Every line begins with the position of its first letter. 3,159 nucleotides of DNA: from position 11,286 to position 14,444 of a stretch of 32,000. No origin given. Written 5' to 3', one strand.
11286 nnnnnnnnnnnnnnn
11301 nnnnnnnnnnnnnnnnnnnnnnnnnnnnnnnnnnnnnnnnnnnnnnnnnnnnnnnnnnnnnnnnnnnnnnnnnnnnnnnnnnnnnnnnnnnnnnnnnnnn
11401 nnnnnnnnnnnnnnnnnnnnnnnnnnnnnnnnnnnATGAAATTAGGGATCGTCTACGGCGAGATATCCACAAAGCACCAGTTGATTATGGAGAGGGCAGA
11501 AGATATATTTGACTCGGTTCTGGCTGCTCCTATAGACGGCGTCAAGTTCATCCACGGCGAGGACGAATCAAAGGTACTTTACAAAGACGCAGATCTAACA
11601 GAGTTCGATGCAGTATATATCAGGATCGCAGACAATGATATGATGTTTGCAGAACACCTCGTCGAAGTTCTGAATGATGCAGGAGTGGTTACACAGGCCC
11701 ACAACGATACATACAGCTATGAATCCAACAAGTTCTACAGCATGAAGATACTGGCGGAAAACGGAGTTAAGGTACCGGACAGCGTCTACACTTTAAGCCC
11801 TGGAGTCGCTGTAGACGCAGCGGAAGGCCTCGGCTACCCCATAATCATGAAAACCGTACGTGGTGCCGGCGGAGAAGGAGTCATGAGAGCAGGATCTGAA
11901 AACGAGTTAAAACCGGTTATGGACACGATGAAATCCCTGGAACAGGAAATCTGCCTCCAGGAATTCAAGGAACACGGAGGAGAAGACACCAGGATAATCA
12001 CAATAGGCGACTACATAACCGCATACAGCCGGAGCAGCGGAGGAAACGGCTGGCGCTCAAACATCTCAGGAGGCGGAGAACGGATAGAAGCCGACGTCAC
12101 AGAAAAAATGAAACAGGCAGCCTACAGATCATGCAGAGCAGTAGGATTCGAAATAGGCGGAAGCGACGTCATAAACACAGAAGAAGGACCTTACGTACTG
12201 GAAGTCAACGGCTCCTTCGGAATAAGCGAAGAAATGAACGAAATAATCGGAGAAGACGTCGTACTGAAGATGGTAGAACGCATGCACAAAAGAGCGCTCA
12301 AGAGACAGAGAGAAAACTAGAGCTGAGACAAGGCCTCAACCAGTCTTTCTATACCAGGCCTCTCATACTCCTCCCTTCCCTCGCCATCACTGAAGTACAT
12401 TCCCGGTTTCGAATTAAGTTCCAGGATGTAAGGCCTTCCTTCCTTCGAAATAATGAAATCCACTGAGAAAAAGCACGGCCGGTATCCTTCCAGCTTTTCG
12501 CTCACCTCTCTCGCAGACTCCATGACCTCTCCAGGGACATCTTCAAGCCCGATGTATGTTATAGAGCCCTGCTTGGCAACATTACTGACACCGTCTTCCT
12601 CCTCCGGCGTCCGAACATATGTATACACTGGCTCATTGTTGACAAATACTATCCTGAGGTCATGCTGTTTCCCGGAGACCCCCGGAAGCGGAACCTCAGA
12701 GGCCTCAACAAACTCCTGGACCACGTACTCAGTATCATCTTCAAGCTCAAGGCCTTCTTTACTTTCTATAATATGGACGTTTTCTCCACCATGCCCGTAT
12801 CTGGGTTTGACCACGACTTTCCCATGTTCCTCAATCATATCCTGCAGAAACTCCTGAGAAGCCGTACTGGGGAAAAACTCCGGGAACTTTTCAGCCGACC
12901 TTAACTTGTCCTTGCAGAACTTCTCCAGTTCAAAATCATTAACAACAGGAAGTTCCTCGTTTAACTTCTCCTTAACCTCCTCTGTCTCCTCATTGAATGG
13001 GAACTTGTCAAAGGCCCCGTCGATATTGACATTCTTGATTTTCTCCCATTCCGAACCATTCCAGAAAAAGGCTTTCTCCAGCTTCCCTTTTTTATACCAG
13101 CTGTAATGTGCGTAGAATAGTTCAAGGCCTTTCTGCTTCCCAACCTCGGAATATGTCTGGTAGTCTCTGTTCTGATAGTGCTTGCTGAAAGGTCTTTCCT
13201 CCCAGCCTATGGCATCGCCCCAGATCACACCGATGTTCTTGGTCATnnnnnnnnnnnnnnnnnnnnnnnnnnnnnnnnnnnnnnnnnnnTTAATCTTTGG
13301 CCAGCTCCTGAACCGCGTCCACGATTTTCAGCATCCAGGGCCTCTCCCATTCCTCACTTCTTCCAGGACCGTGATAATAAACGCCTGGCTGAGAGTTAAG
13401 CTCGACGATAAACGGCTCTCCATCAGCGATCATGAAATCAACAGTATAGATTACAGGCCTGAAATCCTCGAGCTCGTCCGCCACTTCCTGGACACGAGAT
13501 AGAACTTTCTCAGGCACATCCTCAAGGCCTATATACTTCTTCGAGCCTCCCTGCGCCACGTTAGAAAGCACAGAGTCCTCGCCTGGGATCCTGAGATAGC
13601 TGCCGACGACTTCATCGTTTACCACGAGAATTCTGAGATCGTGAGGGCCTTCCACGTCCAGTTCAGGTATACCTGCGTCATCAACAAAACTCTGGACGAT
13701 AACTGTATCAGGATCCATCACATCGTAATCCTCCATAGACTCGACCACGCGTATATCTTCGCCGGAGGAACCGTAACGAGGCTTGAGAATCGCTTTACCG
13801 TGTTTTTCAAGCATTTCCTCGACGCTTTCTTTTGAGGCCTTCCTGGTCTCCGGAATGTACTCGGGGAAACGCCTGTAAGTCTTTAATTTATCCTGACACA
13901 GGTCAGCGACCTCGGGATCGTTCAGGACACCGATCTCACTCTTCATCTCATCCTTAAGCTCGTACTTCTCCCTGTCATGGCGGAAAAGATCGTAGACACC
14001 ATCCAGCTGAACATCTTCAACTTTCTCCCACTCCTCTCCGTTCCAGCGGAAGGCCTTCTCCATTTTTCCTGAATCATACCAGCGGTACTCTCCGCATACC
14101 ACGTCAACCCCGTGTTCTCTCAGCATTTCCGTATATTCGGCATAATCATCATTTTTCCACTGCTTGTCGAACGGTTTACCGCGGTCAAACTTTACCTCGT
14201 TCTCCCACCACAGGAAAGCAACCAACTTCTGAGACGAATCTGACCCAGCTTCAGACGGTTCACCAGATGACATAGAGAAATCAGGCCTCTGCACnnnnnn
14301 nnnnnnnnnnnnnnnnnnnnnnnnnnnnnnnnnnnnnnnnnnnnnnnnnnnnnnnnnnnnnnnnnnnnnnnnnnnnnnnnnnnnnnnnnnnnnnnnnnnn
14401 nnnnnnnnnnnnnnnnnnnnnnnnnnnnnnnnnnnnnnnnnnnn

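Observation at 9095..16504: Cluster of five ATP-grasp ligase genes with two peptidase-like modules: candidate peptide-tailing (ligate-and-trim) or stepwise oligopeptide-synthesis system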

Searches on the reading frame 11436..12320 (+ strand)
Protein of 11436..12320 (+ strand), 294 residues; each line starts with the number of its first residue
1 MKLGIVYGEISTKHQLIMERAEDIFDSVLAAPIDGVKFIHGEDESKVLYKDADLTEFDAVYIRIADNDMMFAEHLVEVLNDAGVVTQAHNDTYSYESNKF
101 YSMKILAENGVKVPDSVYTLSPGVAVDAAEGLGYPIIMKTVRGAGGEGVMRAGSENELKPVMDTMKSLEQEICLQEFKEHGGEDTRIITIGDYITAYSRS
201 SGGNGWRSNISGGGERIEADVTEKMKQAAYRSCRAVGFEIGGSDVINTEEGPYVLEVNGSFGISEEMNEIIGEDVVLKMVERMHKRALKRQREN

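Call 3: search_protein_families(library=pfam, proteins=[window:11436-12320:+], max_evalue=0.01)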
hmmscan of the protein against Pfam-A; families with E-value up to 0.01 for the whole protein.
window:11436-12320:+ (294 aa): 8 families
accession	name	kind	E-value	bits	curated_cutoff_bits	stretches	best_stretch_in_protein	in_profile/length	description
PF08443.16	RimK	-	3.2e-27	95.8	21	1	97-281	2-186/188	RimK-like ATP-grasp domain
PF02655.19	ATP-grasp_3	-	1.1e-09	39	23.2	1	97-259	2-155/160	ATP-grasp domain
PF02955.21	GSH-S_ATP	-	1.1e-08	35.1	23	1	136-248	34-154/175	Prokaryotic glutathione synthetase, ATP-grasp domain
PF02786.22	CPSase_L_D2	-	8.9e-06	25.8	19.8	1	104-163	7-68/211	Carbamoyl-phosphate synthase L chain, ATP binding domain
PF14397.11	ATPgrasp_ST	-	4.4e-05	23.3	31.4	0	95-180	18-103/278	Sugar-transfer associated ATP-grasp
PF02222.28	ATP-grasp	-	0.002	18.2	27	1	105-179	2-77/179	ATP-grasp domain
PF13549.11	ATP-grasp_5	-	0.0028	17.5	27.6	1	99-141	12-54/221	ATP-grasp domain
PF07478.18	Dala_Dala_lig_C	-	0.0075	16.2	24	0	128-178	31-81/204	D-ala D-ala ligase C-terminus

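Call 4: search_protein_families(library=ncbifam, proteins=[window:11436-12320:+], max_evalue=0.01)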
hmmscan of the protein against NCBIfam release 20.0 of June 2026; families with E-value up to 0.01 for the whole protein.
window:11436-12320:+ (294 aa): 34 families (the best 25 are shown)
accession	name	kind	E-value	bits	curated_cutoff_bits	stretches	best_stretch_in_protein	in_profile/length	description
TIGR00768.1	rimK_fam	subfamily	7.2e-39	133.8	143.4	1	2-281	1-274/276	RimK family alpha-L-glutamate ligase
NF040720.1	MptN_Meth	equivalog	5.2e-30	104.5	350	1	2-269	1-280/291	tetrahydromethanopterin:alpha-L-glutamate ligase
TIGR02144.1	LysX_arch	equivalog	4.8e-29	101.3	275.6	1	53-283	44-275/281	lysine biosynthesis protein LysX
NF007764.0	PRK10446.1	equivalog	6e-29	101.3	331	1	45-289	46-292/300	30S ribosomal protein S6--L-glutamate ligase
TIGR04356.1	grasp_GAK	hypoth_equivalog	2.3e-15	56.4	300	1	43-278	40-278/287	GAK system ATP-grasp enzyme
TIGR04443.1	F420_CofF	equivalog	1.8e-14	53.5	300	1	66-263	60-260/283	coenzyme gamma-F420-2:alpha-L-glutamate ligase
TIGR02068.2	cya_phycin_syn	equivalog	9.1e-12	43.8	850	1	92-199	207-313/862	cyanophycin synthetase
NF003573.0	PRK05246.1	equivalog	8e-11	41.3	272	1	50-283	73-309/316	glutathione synthase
NF009110.0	PRK12458.1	subfamily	3.6e-10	39.4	408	1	50-282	79-326/349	glutathione synthetase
NF010623.0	PRK14016.1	subfamily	4.1e-10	38.5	877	1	97-200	213-315/871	cyanophycin synthetase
NF009402.0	PRK12767.1-1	equivalog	2.8e-08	33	218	1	71-179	88-194/329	carbamoyl phosphate synthase-like protein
NF006406.0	PRK08654.1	equivalog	3.1e-08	32.6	739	1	90-171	107-190/499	acetyl-CoA carboxylase biotin carboxylase subunit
TIGR01380.1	glut_syn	equivalog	6e-07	28.8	299.05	1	135-280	155-305/312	glutathione synthase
NF002378.0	PRK01372.1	subfamily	8.1e-07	28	243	1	97-185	99-185/305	D-alanine--D-alanine ligase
NF005525.0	PRK07178.1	equivalog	1.1e-06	27.6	768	1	125-167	143-185/471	acetyl-CoA carboxylase biotin carboxylase subunit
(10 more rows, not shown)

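Call 30: search_solved_structures(query=window:11436-12320:+, max_evalue=0.001)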
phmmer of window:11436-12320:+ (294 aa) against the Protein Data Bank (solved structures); distinct sequences matched with E-value up to 0.001: 21.
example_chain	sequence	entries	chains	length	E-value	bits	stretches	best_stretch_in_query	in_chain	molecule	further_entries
7qyr_A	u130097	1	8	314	3.3e-25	92.3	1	45-285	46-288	Probable alpha-L-glutamate ligase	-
5zct_A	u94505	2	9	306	4.5e-25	91.9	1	45-287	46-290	Ribosomal protein S6--L-glutamate ligase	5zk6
4iwx_A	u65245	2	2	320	5.2e-25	91.7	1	45-287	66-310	Ribosomal protein S6 modification protein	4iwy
7qys_A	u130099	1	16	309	1e-23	87.5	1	45-286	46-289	Probable alpha-L-glutamate ligase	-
3vpb_A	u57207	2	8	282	4.3e-16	62.4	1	57-258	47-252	Putative acetylornithine deacetylase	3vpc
5k2m_A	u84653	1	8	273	2e-12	50.4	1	34-282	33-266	RimK-related lysine biosynthesis protein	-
3vpd_A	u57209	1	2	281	1.5e-10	44.3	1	98-265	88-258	Ribosomal protein S6 modification protein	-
1uc8_A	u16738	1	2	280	5.2e-10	42.5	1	98-265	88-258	lysine biosynthesis enzyme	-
1uc9_A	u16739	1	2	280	7.7e-10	41.9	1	98-265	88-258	lysine biosynthesis enzyme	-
8evy_B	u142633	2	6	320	2.3e-05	27.2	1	3-265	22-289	D-alanine--D-alanine ligase B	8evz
9eb7_A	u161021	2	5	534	5.7e-05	26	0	122-164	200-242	Biotin carboxylase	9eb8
3r23_A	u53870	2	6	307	8.4e-05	25.4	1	98-264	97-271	D-alanine--D-alanine ligase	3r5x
7lgm_A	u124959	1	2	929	9.5e-05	25.2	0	100-202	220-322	Cyanophycin synthase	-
8fxh_A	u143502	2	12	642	0.00026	23.8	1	94-200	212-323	RimK domain-containing protein ATP-grasp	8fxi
7lgn_A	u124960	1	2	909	0.00029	23.6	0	95-200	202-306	Cyanophycin synthase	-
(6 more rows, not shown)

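Call 86: search_dna_similar(query=window:11436-12320:+, collection=plasmids, mode=protein, max_rows=40, rows=spread, max_evalue=1e-8)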
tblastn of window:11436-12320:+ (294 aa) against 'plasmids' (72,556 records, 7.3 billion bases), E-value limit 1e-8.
Records with a match: 38; places in all: 38; records where one place covers at least 80% of the query: 33.
Best place of each record, by identity: <60% 38.
By first word of the organism name: Escherichia 11; Vibrio 5; Thioclava 5; Salinivibrio 4; Acaryochloris 3; Photobacterium 2; Klebsiella 2; Chondrinema 1; Aureibacter 1; Leisingera 1; and 3 more.
By predicted mobility (MOB-suite, as given by PLSDB): non-mobilizable 33; conjugative 4; mobilizable 1.
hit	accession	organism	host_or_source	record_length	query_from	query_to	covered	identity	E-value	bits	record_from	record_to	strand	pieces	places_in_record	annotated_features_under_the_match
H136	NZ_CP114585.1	Salinivibrio proteolyticus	-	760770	53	292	82%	30.5%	5e-17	88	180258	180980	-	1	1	rimK: 30S ribosomal protein S6--L-glutamate ligase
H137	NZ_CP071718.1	Acaryochloris sp. 'Moss Beach'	culture,intertidal zone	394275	44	287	83%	29.7%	5e-18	91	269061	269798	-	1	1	rimK: 30S ribosomal protein S6--L-glutamate ligase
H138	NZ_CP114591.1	Salinivibrio kushneri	-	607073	53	292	82%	29.9%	9e-17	88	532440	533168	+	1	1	rimK: 30S ribosomal protein S6--L-glutamate ligase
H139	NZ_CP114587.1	Salinivibrio kushneri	-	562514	53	292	82%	29.9%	1e-16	87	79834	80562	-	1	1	rimK: 30S ribosomal protein S6--L-glutamate ligase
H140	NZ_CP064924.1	Acaryochloris marina S15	cell culture,surface of Pikea pinnata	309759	44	287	83%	29.3%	1e-17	90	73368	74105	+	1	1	rimK: 30S ribosomal protein S6--L-glutamate ligase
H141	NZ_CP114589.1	Salinivibrio kushneri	-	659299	53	292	82%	29.5%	3e-16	86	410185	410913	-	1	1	rimK: 30S ribosomal protein S6--L-glutamate ligase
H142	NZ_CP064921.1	Acaryochloris marina S15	cell culture,surface of Pikea pinnata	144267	44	287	83%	28.8%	4e-13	100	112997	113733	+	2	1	none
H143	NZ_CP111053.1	Chondrinema litorale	Seaweed,red alga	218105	42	282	82%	28.9%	2e-15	83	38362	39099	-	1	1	rimK: 30S ribosomal protein S6--L-glutamate ligase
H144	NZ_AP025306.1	Aureibacter tunicatorum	-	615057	54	294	82%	28.7%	2e-14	81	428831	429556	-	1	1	rimK: 30S ribosomal protein S6--L-glutamate ligase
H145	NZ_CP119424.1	Photobacterium sp. DA100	-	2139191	50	292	83%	28.5%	2e-14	81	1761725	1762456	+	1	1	none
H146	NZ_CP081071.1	Leisingera caerulea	-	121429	47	287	82%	27.9%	1e-14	81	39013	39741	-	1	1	rimK: 30S ribosomal protein S6--L-glutamate ligase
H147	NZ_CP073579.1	Photobacterium sp. GJ3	-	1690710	43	285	83%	27.3%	2e-14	81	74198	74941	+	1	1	record has no annotation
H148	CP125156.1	Klebsiella pneumoniae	-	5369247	45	287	83%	27.2%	4e-13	77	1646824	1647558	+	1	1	rimK: 30S ribosomal protein S6--L-glutamate ligase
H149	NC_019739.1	Allocoleopsis franciscana PCC 7113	-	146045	47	288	82%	27.3%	8e-14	79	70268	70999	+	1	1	rimK: 30S ribosomal protein S6--L-glutamate ligase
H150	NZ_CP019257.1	Escherichia coli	Homo sapiens,urine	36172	45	287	83%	26.8%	3e-16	86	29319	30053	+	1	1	rimK: 30S ribosomal protein S6--L-glutamate ligase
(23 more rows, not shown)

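Call 92: search_protein_families(library=padloc, proteins=[window:11436-12320:+], max_evalue=0.001)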
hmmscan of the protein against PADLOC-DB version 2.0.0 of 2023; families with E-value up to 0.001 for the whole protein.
window:11436-12320:+ (294 aa): 0 families

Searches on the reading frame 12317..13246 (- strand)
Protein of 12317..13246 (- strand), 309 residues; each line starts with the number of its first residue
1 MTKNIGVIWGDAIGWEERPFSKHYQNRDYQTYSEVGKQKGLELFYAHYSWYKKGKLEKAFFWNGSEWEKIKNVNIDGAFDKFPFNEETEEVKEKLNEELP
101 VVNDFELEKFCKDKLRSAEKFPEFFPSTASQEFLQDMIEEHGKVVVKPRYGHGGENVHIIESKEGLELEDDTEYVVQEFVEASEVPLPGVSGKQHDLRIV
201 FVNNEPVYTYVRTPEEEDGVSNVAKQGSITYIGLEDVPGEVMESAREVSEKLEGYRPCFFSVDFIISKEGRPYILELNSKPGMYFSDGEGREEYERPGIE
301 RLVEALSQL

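Call 3: search_protein_families(library=pfam, proteins=[window:12317-13246:-], max_evalue=0.01)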
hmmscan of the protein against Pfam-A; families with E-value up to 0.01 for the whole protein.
window:12317-13246:- (309 aa): 7 families
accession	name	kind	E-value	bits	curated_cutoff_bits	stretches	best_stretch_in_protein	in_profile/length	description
PF02655.19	ATP-grasp_3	-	3.3e-15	57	23.2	1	111-281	1-157/160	ATP-grasp domain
PF14398.11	ATPgrasp_YheCD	-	2.3e-14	53.7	26.8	1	113-301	17-247/255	YheC/D like ATP-grasp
PF02955.21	GSH-S_ATP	-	1.4e-10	41.3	23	1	118-263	5-150/175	Prokaryotic glutathione synthetase, ATP-grasp domain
PF14397.11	ATPgrasp_ST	-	8.5e-10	38.7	31.4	2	240-286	217-261/278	Sugar-transfer associated ATP-grasp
PF08443.16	RimK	-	9e-08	32.4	21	1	131-284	27-170/188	RimK-like ATP-grasp domain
PF03133.20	TTL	-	2.4e-07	30.7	20.1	1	128-199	52-121/292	Tubulin-tyrosine ligase family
PF03738.19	GSP_synth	-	0.00019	21.2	29.3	1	131-211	277-352/371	Glutathionylspermidine synthase preATP-grasp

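Call 4: search_protein_families(library=ncbifam, proteins=[window:12317-13246:-], max_evalue=0.01)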
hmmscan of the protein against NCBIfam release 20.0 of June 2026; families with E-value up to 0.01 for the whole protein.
window:12317-13246:- (309 aa): 19 families
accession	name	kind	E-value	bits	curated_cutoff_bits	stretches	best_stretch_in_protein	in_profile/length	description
NF003573.0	PRK05246.1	equivalog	2e-12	46.5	272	1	96-265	106-275/316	glutathione synthase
NF040720.1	MptN_Meth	equivalog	1.1e-10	41.1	350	1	132-283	126-271/291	tetrahydromethanopterin:alpha-L-glutamate ligase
TIGR00768.1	rimK_fam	subfamily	1e-09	38.2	143.4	1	79-283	52-257/276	RimK family alpha-L-glutamate ligase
NF009110.0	PRK12458.1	subfamily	1.7e-09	37.2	408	1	97-235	119-266/349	glutathione synthetase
NF053643.1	Ddl_archaea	equivalog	5.9e-08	32.1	500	1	90-281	80-272/367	putative pseudomurein biosynthesis ATP-grasp protein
NF009402.0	PRK12767.1-1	equivalog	1.2e-07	30.8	218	1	85-183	89-196/329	carbamoyl phosphate synthase-like protein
TIGR02291.1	rimK_rel_E_lig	hypoth_equivalog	4e-07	29.3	314.2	0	132-164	66-98/317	alpha-L-glutamate ligase-like protein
TIGR01380.1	glut_syn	equivalog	8.7e-07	28.2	299.05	1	99-236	109-248/312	glutathione synthase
NF009405.0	PRK12767.1-4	equivalog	1.1e-05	24.7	390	1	100-187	99-192/320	carbamoyl phosphate synthase-like protein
TIGR03909.1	pyrrolys_PylC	equivalog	3.4e-05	22.7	248.3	1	89-197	79-183/374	3-methylornithine--L-lysine ligase PylC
TIGR04443.1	F420_CofF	equivalog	5.1e-05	22.5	300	1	143-283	131-260/283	coenzyme gamma-F420-2:alpha-L-glutamate ligase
TIGR04356.1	grasp_GAK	hypoth_equivalog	0.0003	20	300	1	128-277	120-258/287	GAK system ATP-grasp enzyme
TIGR03103.1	trio_acet_GNAT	equivalog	0.00053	18.6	569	1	130-218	320-403/547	N-acetylglutaminylglutamine synthetase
NF038074.1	fam_STM4014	hypoth_equivalog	0.0017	17.7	175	0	186-279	231-325/349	STM4014 family protein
TIGR02144.1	LysX_arch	equivalog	0.0019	17.4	275.6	1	99-280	73-253/281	lysine biosynthesis protein LysX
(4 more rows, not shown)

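Call 92: search_protein_families(library=padloc, proteins=[window:12317-13246:-], max_evalue=0.001)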
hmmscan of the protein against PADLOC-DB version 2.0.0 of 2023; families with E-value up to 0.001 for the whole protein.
window:12317-13246:- (309 aa): 0 families

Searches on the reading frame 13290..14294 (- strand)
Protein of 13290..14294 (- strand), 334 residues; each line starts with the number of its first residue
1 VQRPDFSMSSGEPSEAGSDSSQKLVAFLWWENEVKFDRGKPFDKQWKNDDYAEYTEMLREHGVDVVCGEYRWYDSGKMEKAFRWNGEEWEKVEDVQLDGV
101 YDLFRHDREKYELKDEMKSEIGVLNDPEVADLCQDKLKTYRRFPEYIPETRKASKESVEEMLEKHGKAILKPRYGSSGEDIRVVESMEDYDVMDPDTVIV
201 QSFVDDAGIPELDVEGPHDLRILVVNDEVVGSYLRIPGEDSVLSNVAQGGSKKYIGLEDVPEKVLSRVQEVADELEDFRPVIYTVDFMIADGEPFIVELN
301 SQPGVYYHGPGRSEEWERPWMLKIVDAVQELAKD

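Call 3: search_protein_families(library=pfam, proteins=[window:13290-14294:-], max_evalue=0.01)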
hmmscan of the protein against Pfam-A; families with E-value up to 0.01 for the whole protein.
window:13290-14294:- (334 aa): 6 families
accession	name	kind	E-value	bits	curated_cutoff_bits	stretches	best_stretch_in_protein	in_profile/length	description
PF14398.11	ATPgrasp_YheCD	-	7.7e-15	55.3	26.8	1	135-187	17-70/255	YheC/D like ATP-grasp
PF02655.19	ATP-grasp_3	-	3.4e-13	50.4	23.2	1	133-302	1-156/160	ATP-grasp domain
PF02955.21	GSH-S_ATP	-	1.6e-11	44.4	23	1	140-268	5-135/175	Prokaryotic glutathione synthetase, ATP-grasp domain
PF08443.16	RimK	-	1e-10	42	21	1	156-305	28-169/188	RimK-like ATP-grasp domain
PF14397.11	ATPgrasp_ST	-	1.2e-09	38.3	31.4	1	123-250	9-171/278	Sugar-transfer associated ATP-grasp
PF03133.20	TTL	-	0.00025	20.8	20.1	0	152-205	52-107/292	Tubulin-tyrosine ligase family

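Call 4: search_protein_families(library=ncbifam, proteins=[window:13290-14294:-], max_evalue=0.01)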
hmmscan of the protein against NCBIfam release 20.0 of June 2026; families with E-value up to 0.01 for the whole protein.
window:13290-14294:- (334 aa): 15 families
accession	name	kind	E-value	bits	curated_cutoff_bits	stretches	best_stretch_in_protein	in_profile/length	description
NF040720.1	MptN_Meth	equivalog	5.6e-15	55.2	350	1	113-305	78-271/291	tetrahydromethanopterin:alpha-L-glutamate ligase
NF003573.0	PRK05246.1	equivalog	5.6e-15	54.9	272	1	118-269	107-259/316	glutathione synthase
TIGR00768.1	rimK_fam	subfamily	1e-13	51.3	143.4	1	120-304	72-256/276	RimK family alpha-L-glutamate ligase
TIGR01380.1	glut_syn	equivalog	7.6e-12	44.9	299.05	1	118-264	106-253/312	glutathione synthase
NF009110.0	PRK12458.1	subfamily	2.2e-11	43.3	408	1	117-261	117-269/349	glutathione synthetase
TIGR02144.1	LysX_arch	equivalog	1.1e-08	34.5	275.6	1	121-271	73-227/281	lysine biosynthesis protein LysX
TIGR03103.1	trio_acet_GNAT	equivalog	3.5e-07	29.1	569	1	132-238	294-400/547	N-acetylglutaminylglutamine synthetase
TIGR04443.1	F420_CofF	equivalog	4.2e-07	29.3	300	1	198-305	166-260/283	coenzyme gamma-F420-2:alpha-L-glutamate ligase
NF009402.0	PRK12767.1-1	equivalog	6.5e-07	28.5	218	1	122-300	102-273/329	carbamoyl phosphate synthase-like protein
NF009405.0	PRK12767.1-4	equivalog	8.3e-05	21.7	390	1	123-204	100-185/320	carbamoyl phosphate synthase-like protein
NF053643.1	Ddl_archaea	equivalog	0.00012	21.2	500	1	117-206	85-182/367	putative pseudomurein biosynthesis ATP-grasp protein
TIGR04356.1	grasp_GAK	hypoth_equivalog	0.00028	20.1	300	1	154-300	122-259/287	GAK system ATP-grasp enzyme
NF009404.0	PRK12767.1-3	equivalog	0.0022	17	316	1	121-190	97-171/344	carbamoyl phosphate synthase-like protein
NF011170.0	PRK14572.1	equivalog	0.0023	17.1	489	1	244-305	255-317/351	D-alanyl-alanine synthetase A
NF007764.0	PRK10446.1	equivalog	0.003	16.9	331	1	217-305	185-267/300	30S ribosomal protein S6--L-glutamate ligase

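Call 29: search_solved_structures(query=window:13290-14294:-, max_evalue=0.01)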
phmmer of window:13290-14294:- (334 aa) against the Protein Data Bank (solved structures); distinct sequences matched with E-value up to 0.01: 2.
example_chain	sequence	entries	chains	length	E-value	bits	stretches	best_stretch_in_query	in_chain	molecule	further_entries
3vpb_A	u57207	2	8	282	3.9e-05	26.2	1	121-270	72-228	Putative acetylornithine deacetylase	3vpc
1gsa_A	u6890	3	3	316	0.0027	20.2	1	122-253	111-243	GLUTATHIONE SYNTHETASE | GLUTATHIONE BIOSYNTHETIC LIGASE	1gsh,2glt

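Call 92: search_protein_families(library=padloc, proteins=[window:13290-14294:-], max_evalue=0.001)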
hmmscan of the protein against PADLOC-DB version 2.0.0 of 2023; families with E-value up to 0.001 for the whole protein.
window:13290-14294:- (334 aa): 0 families
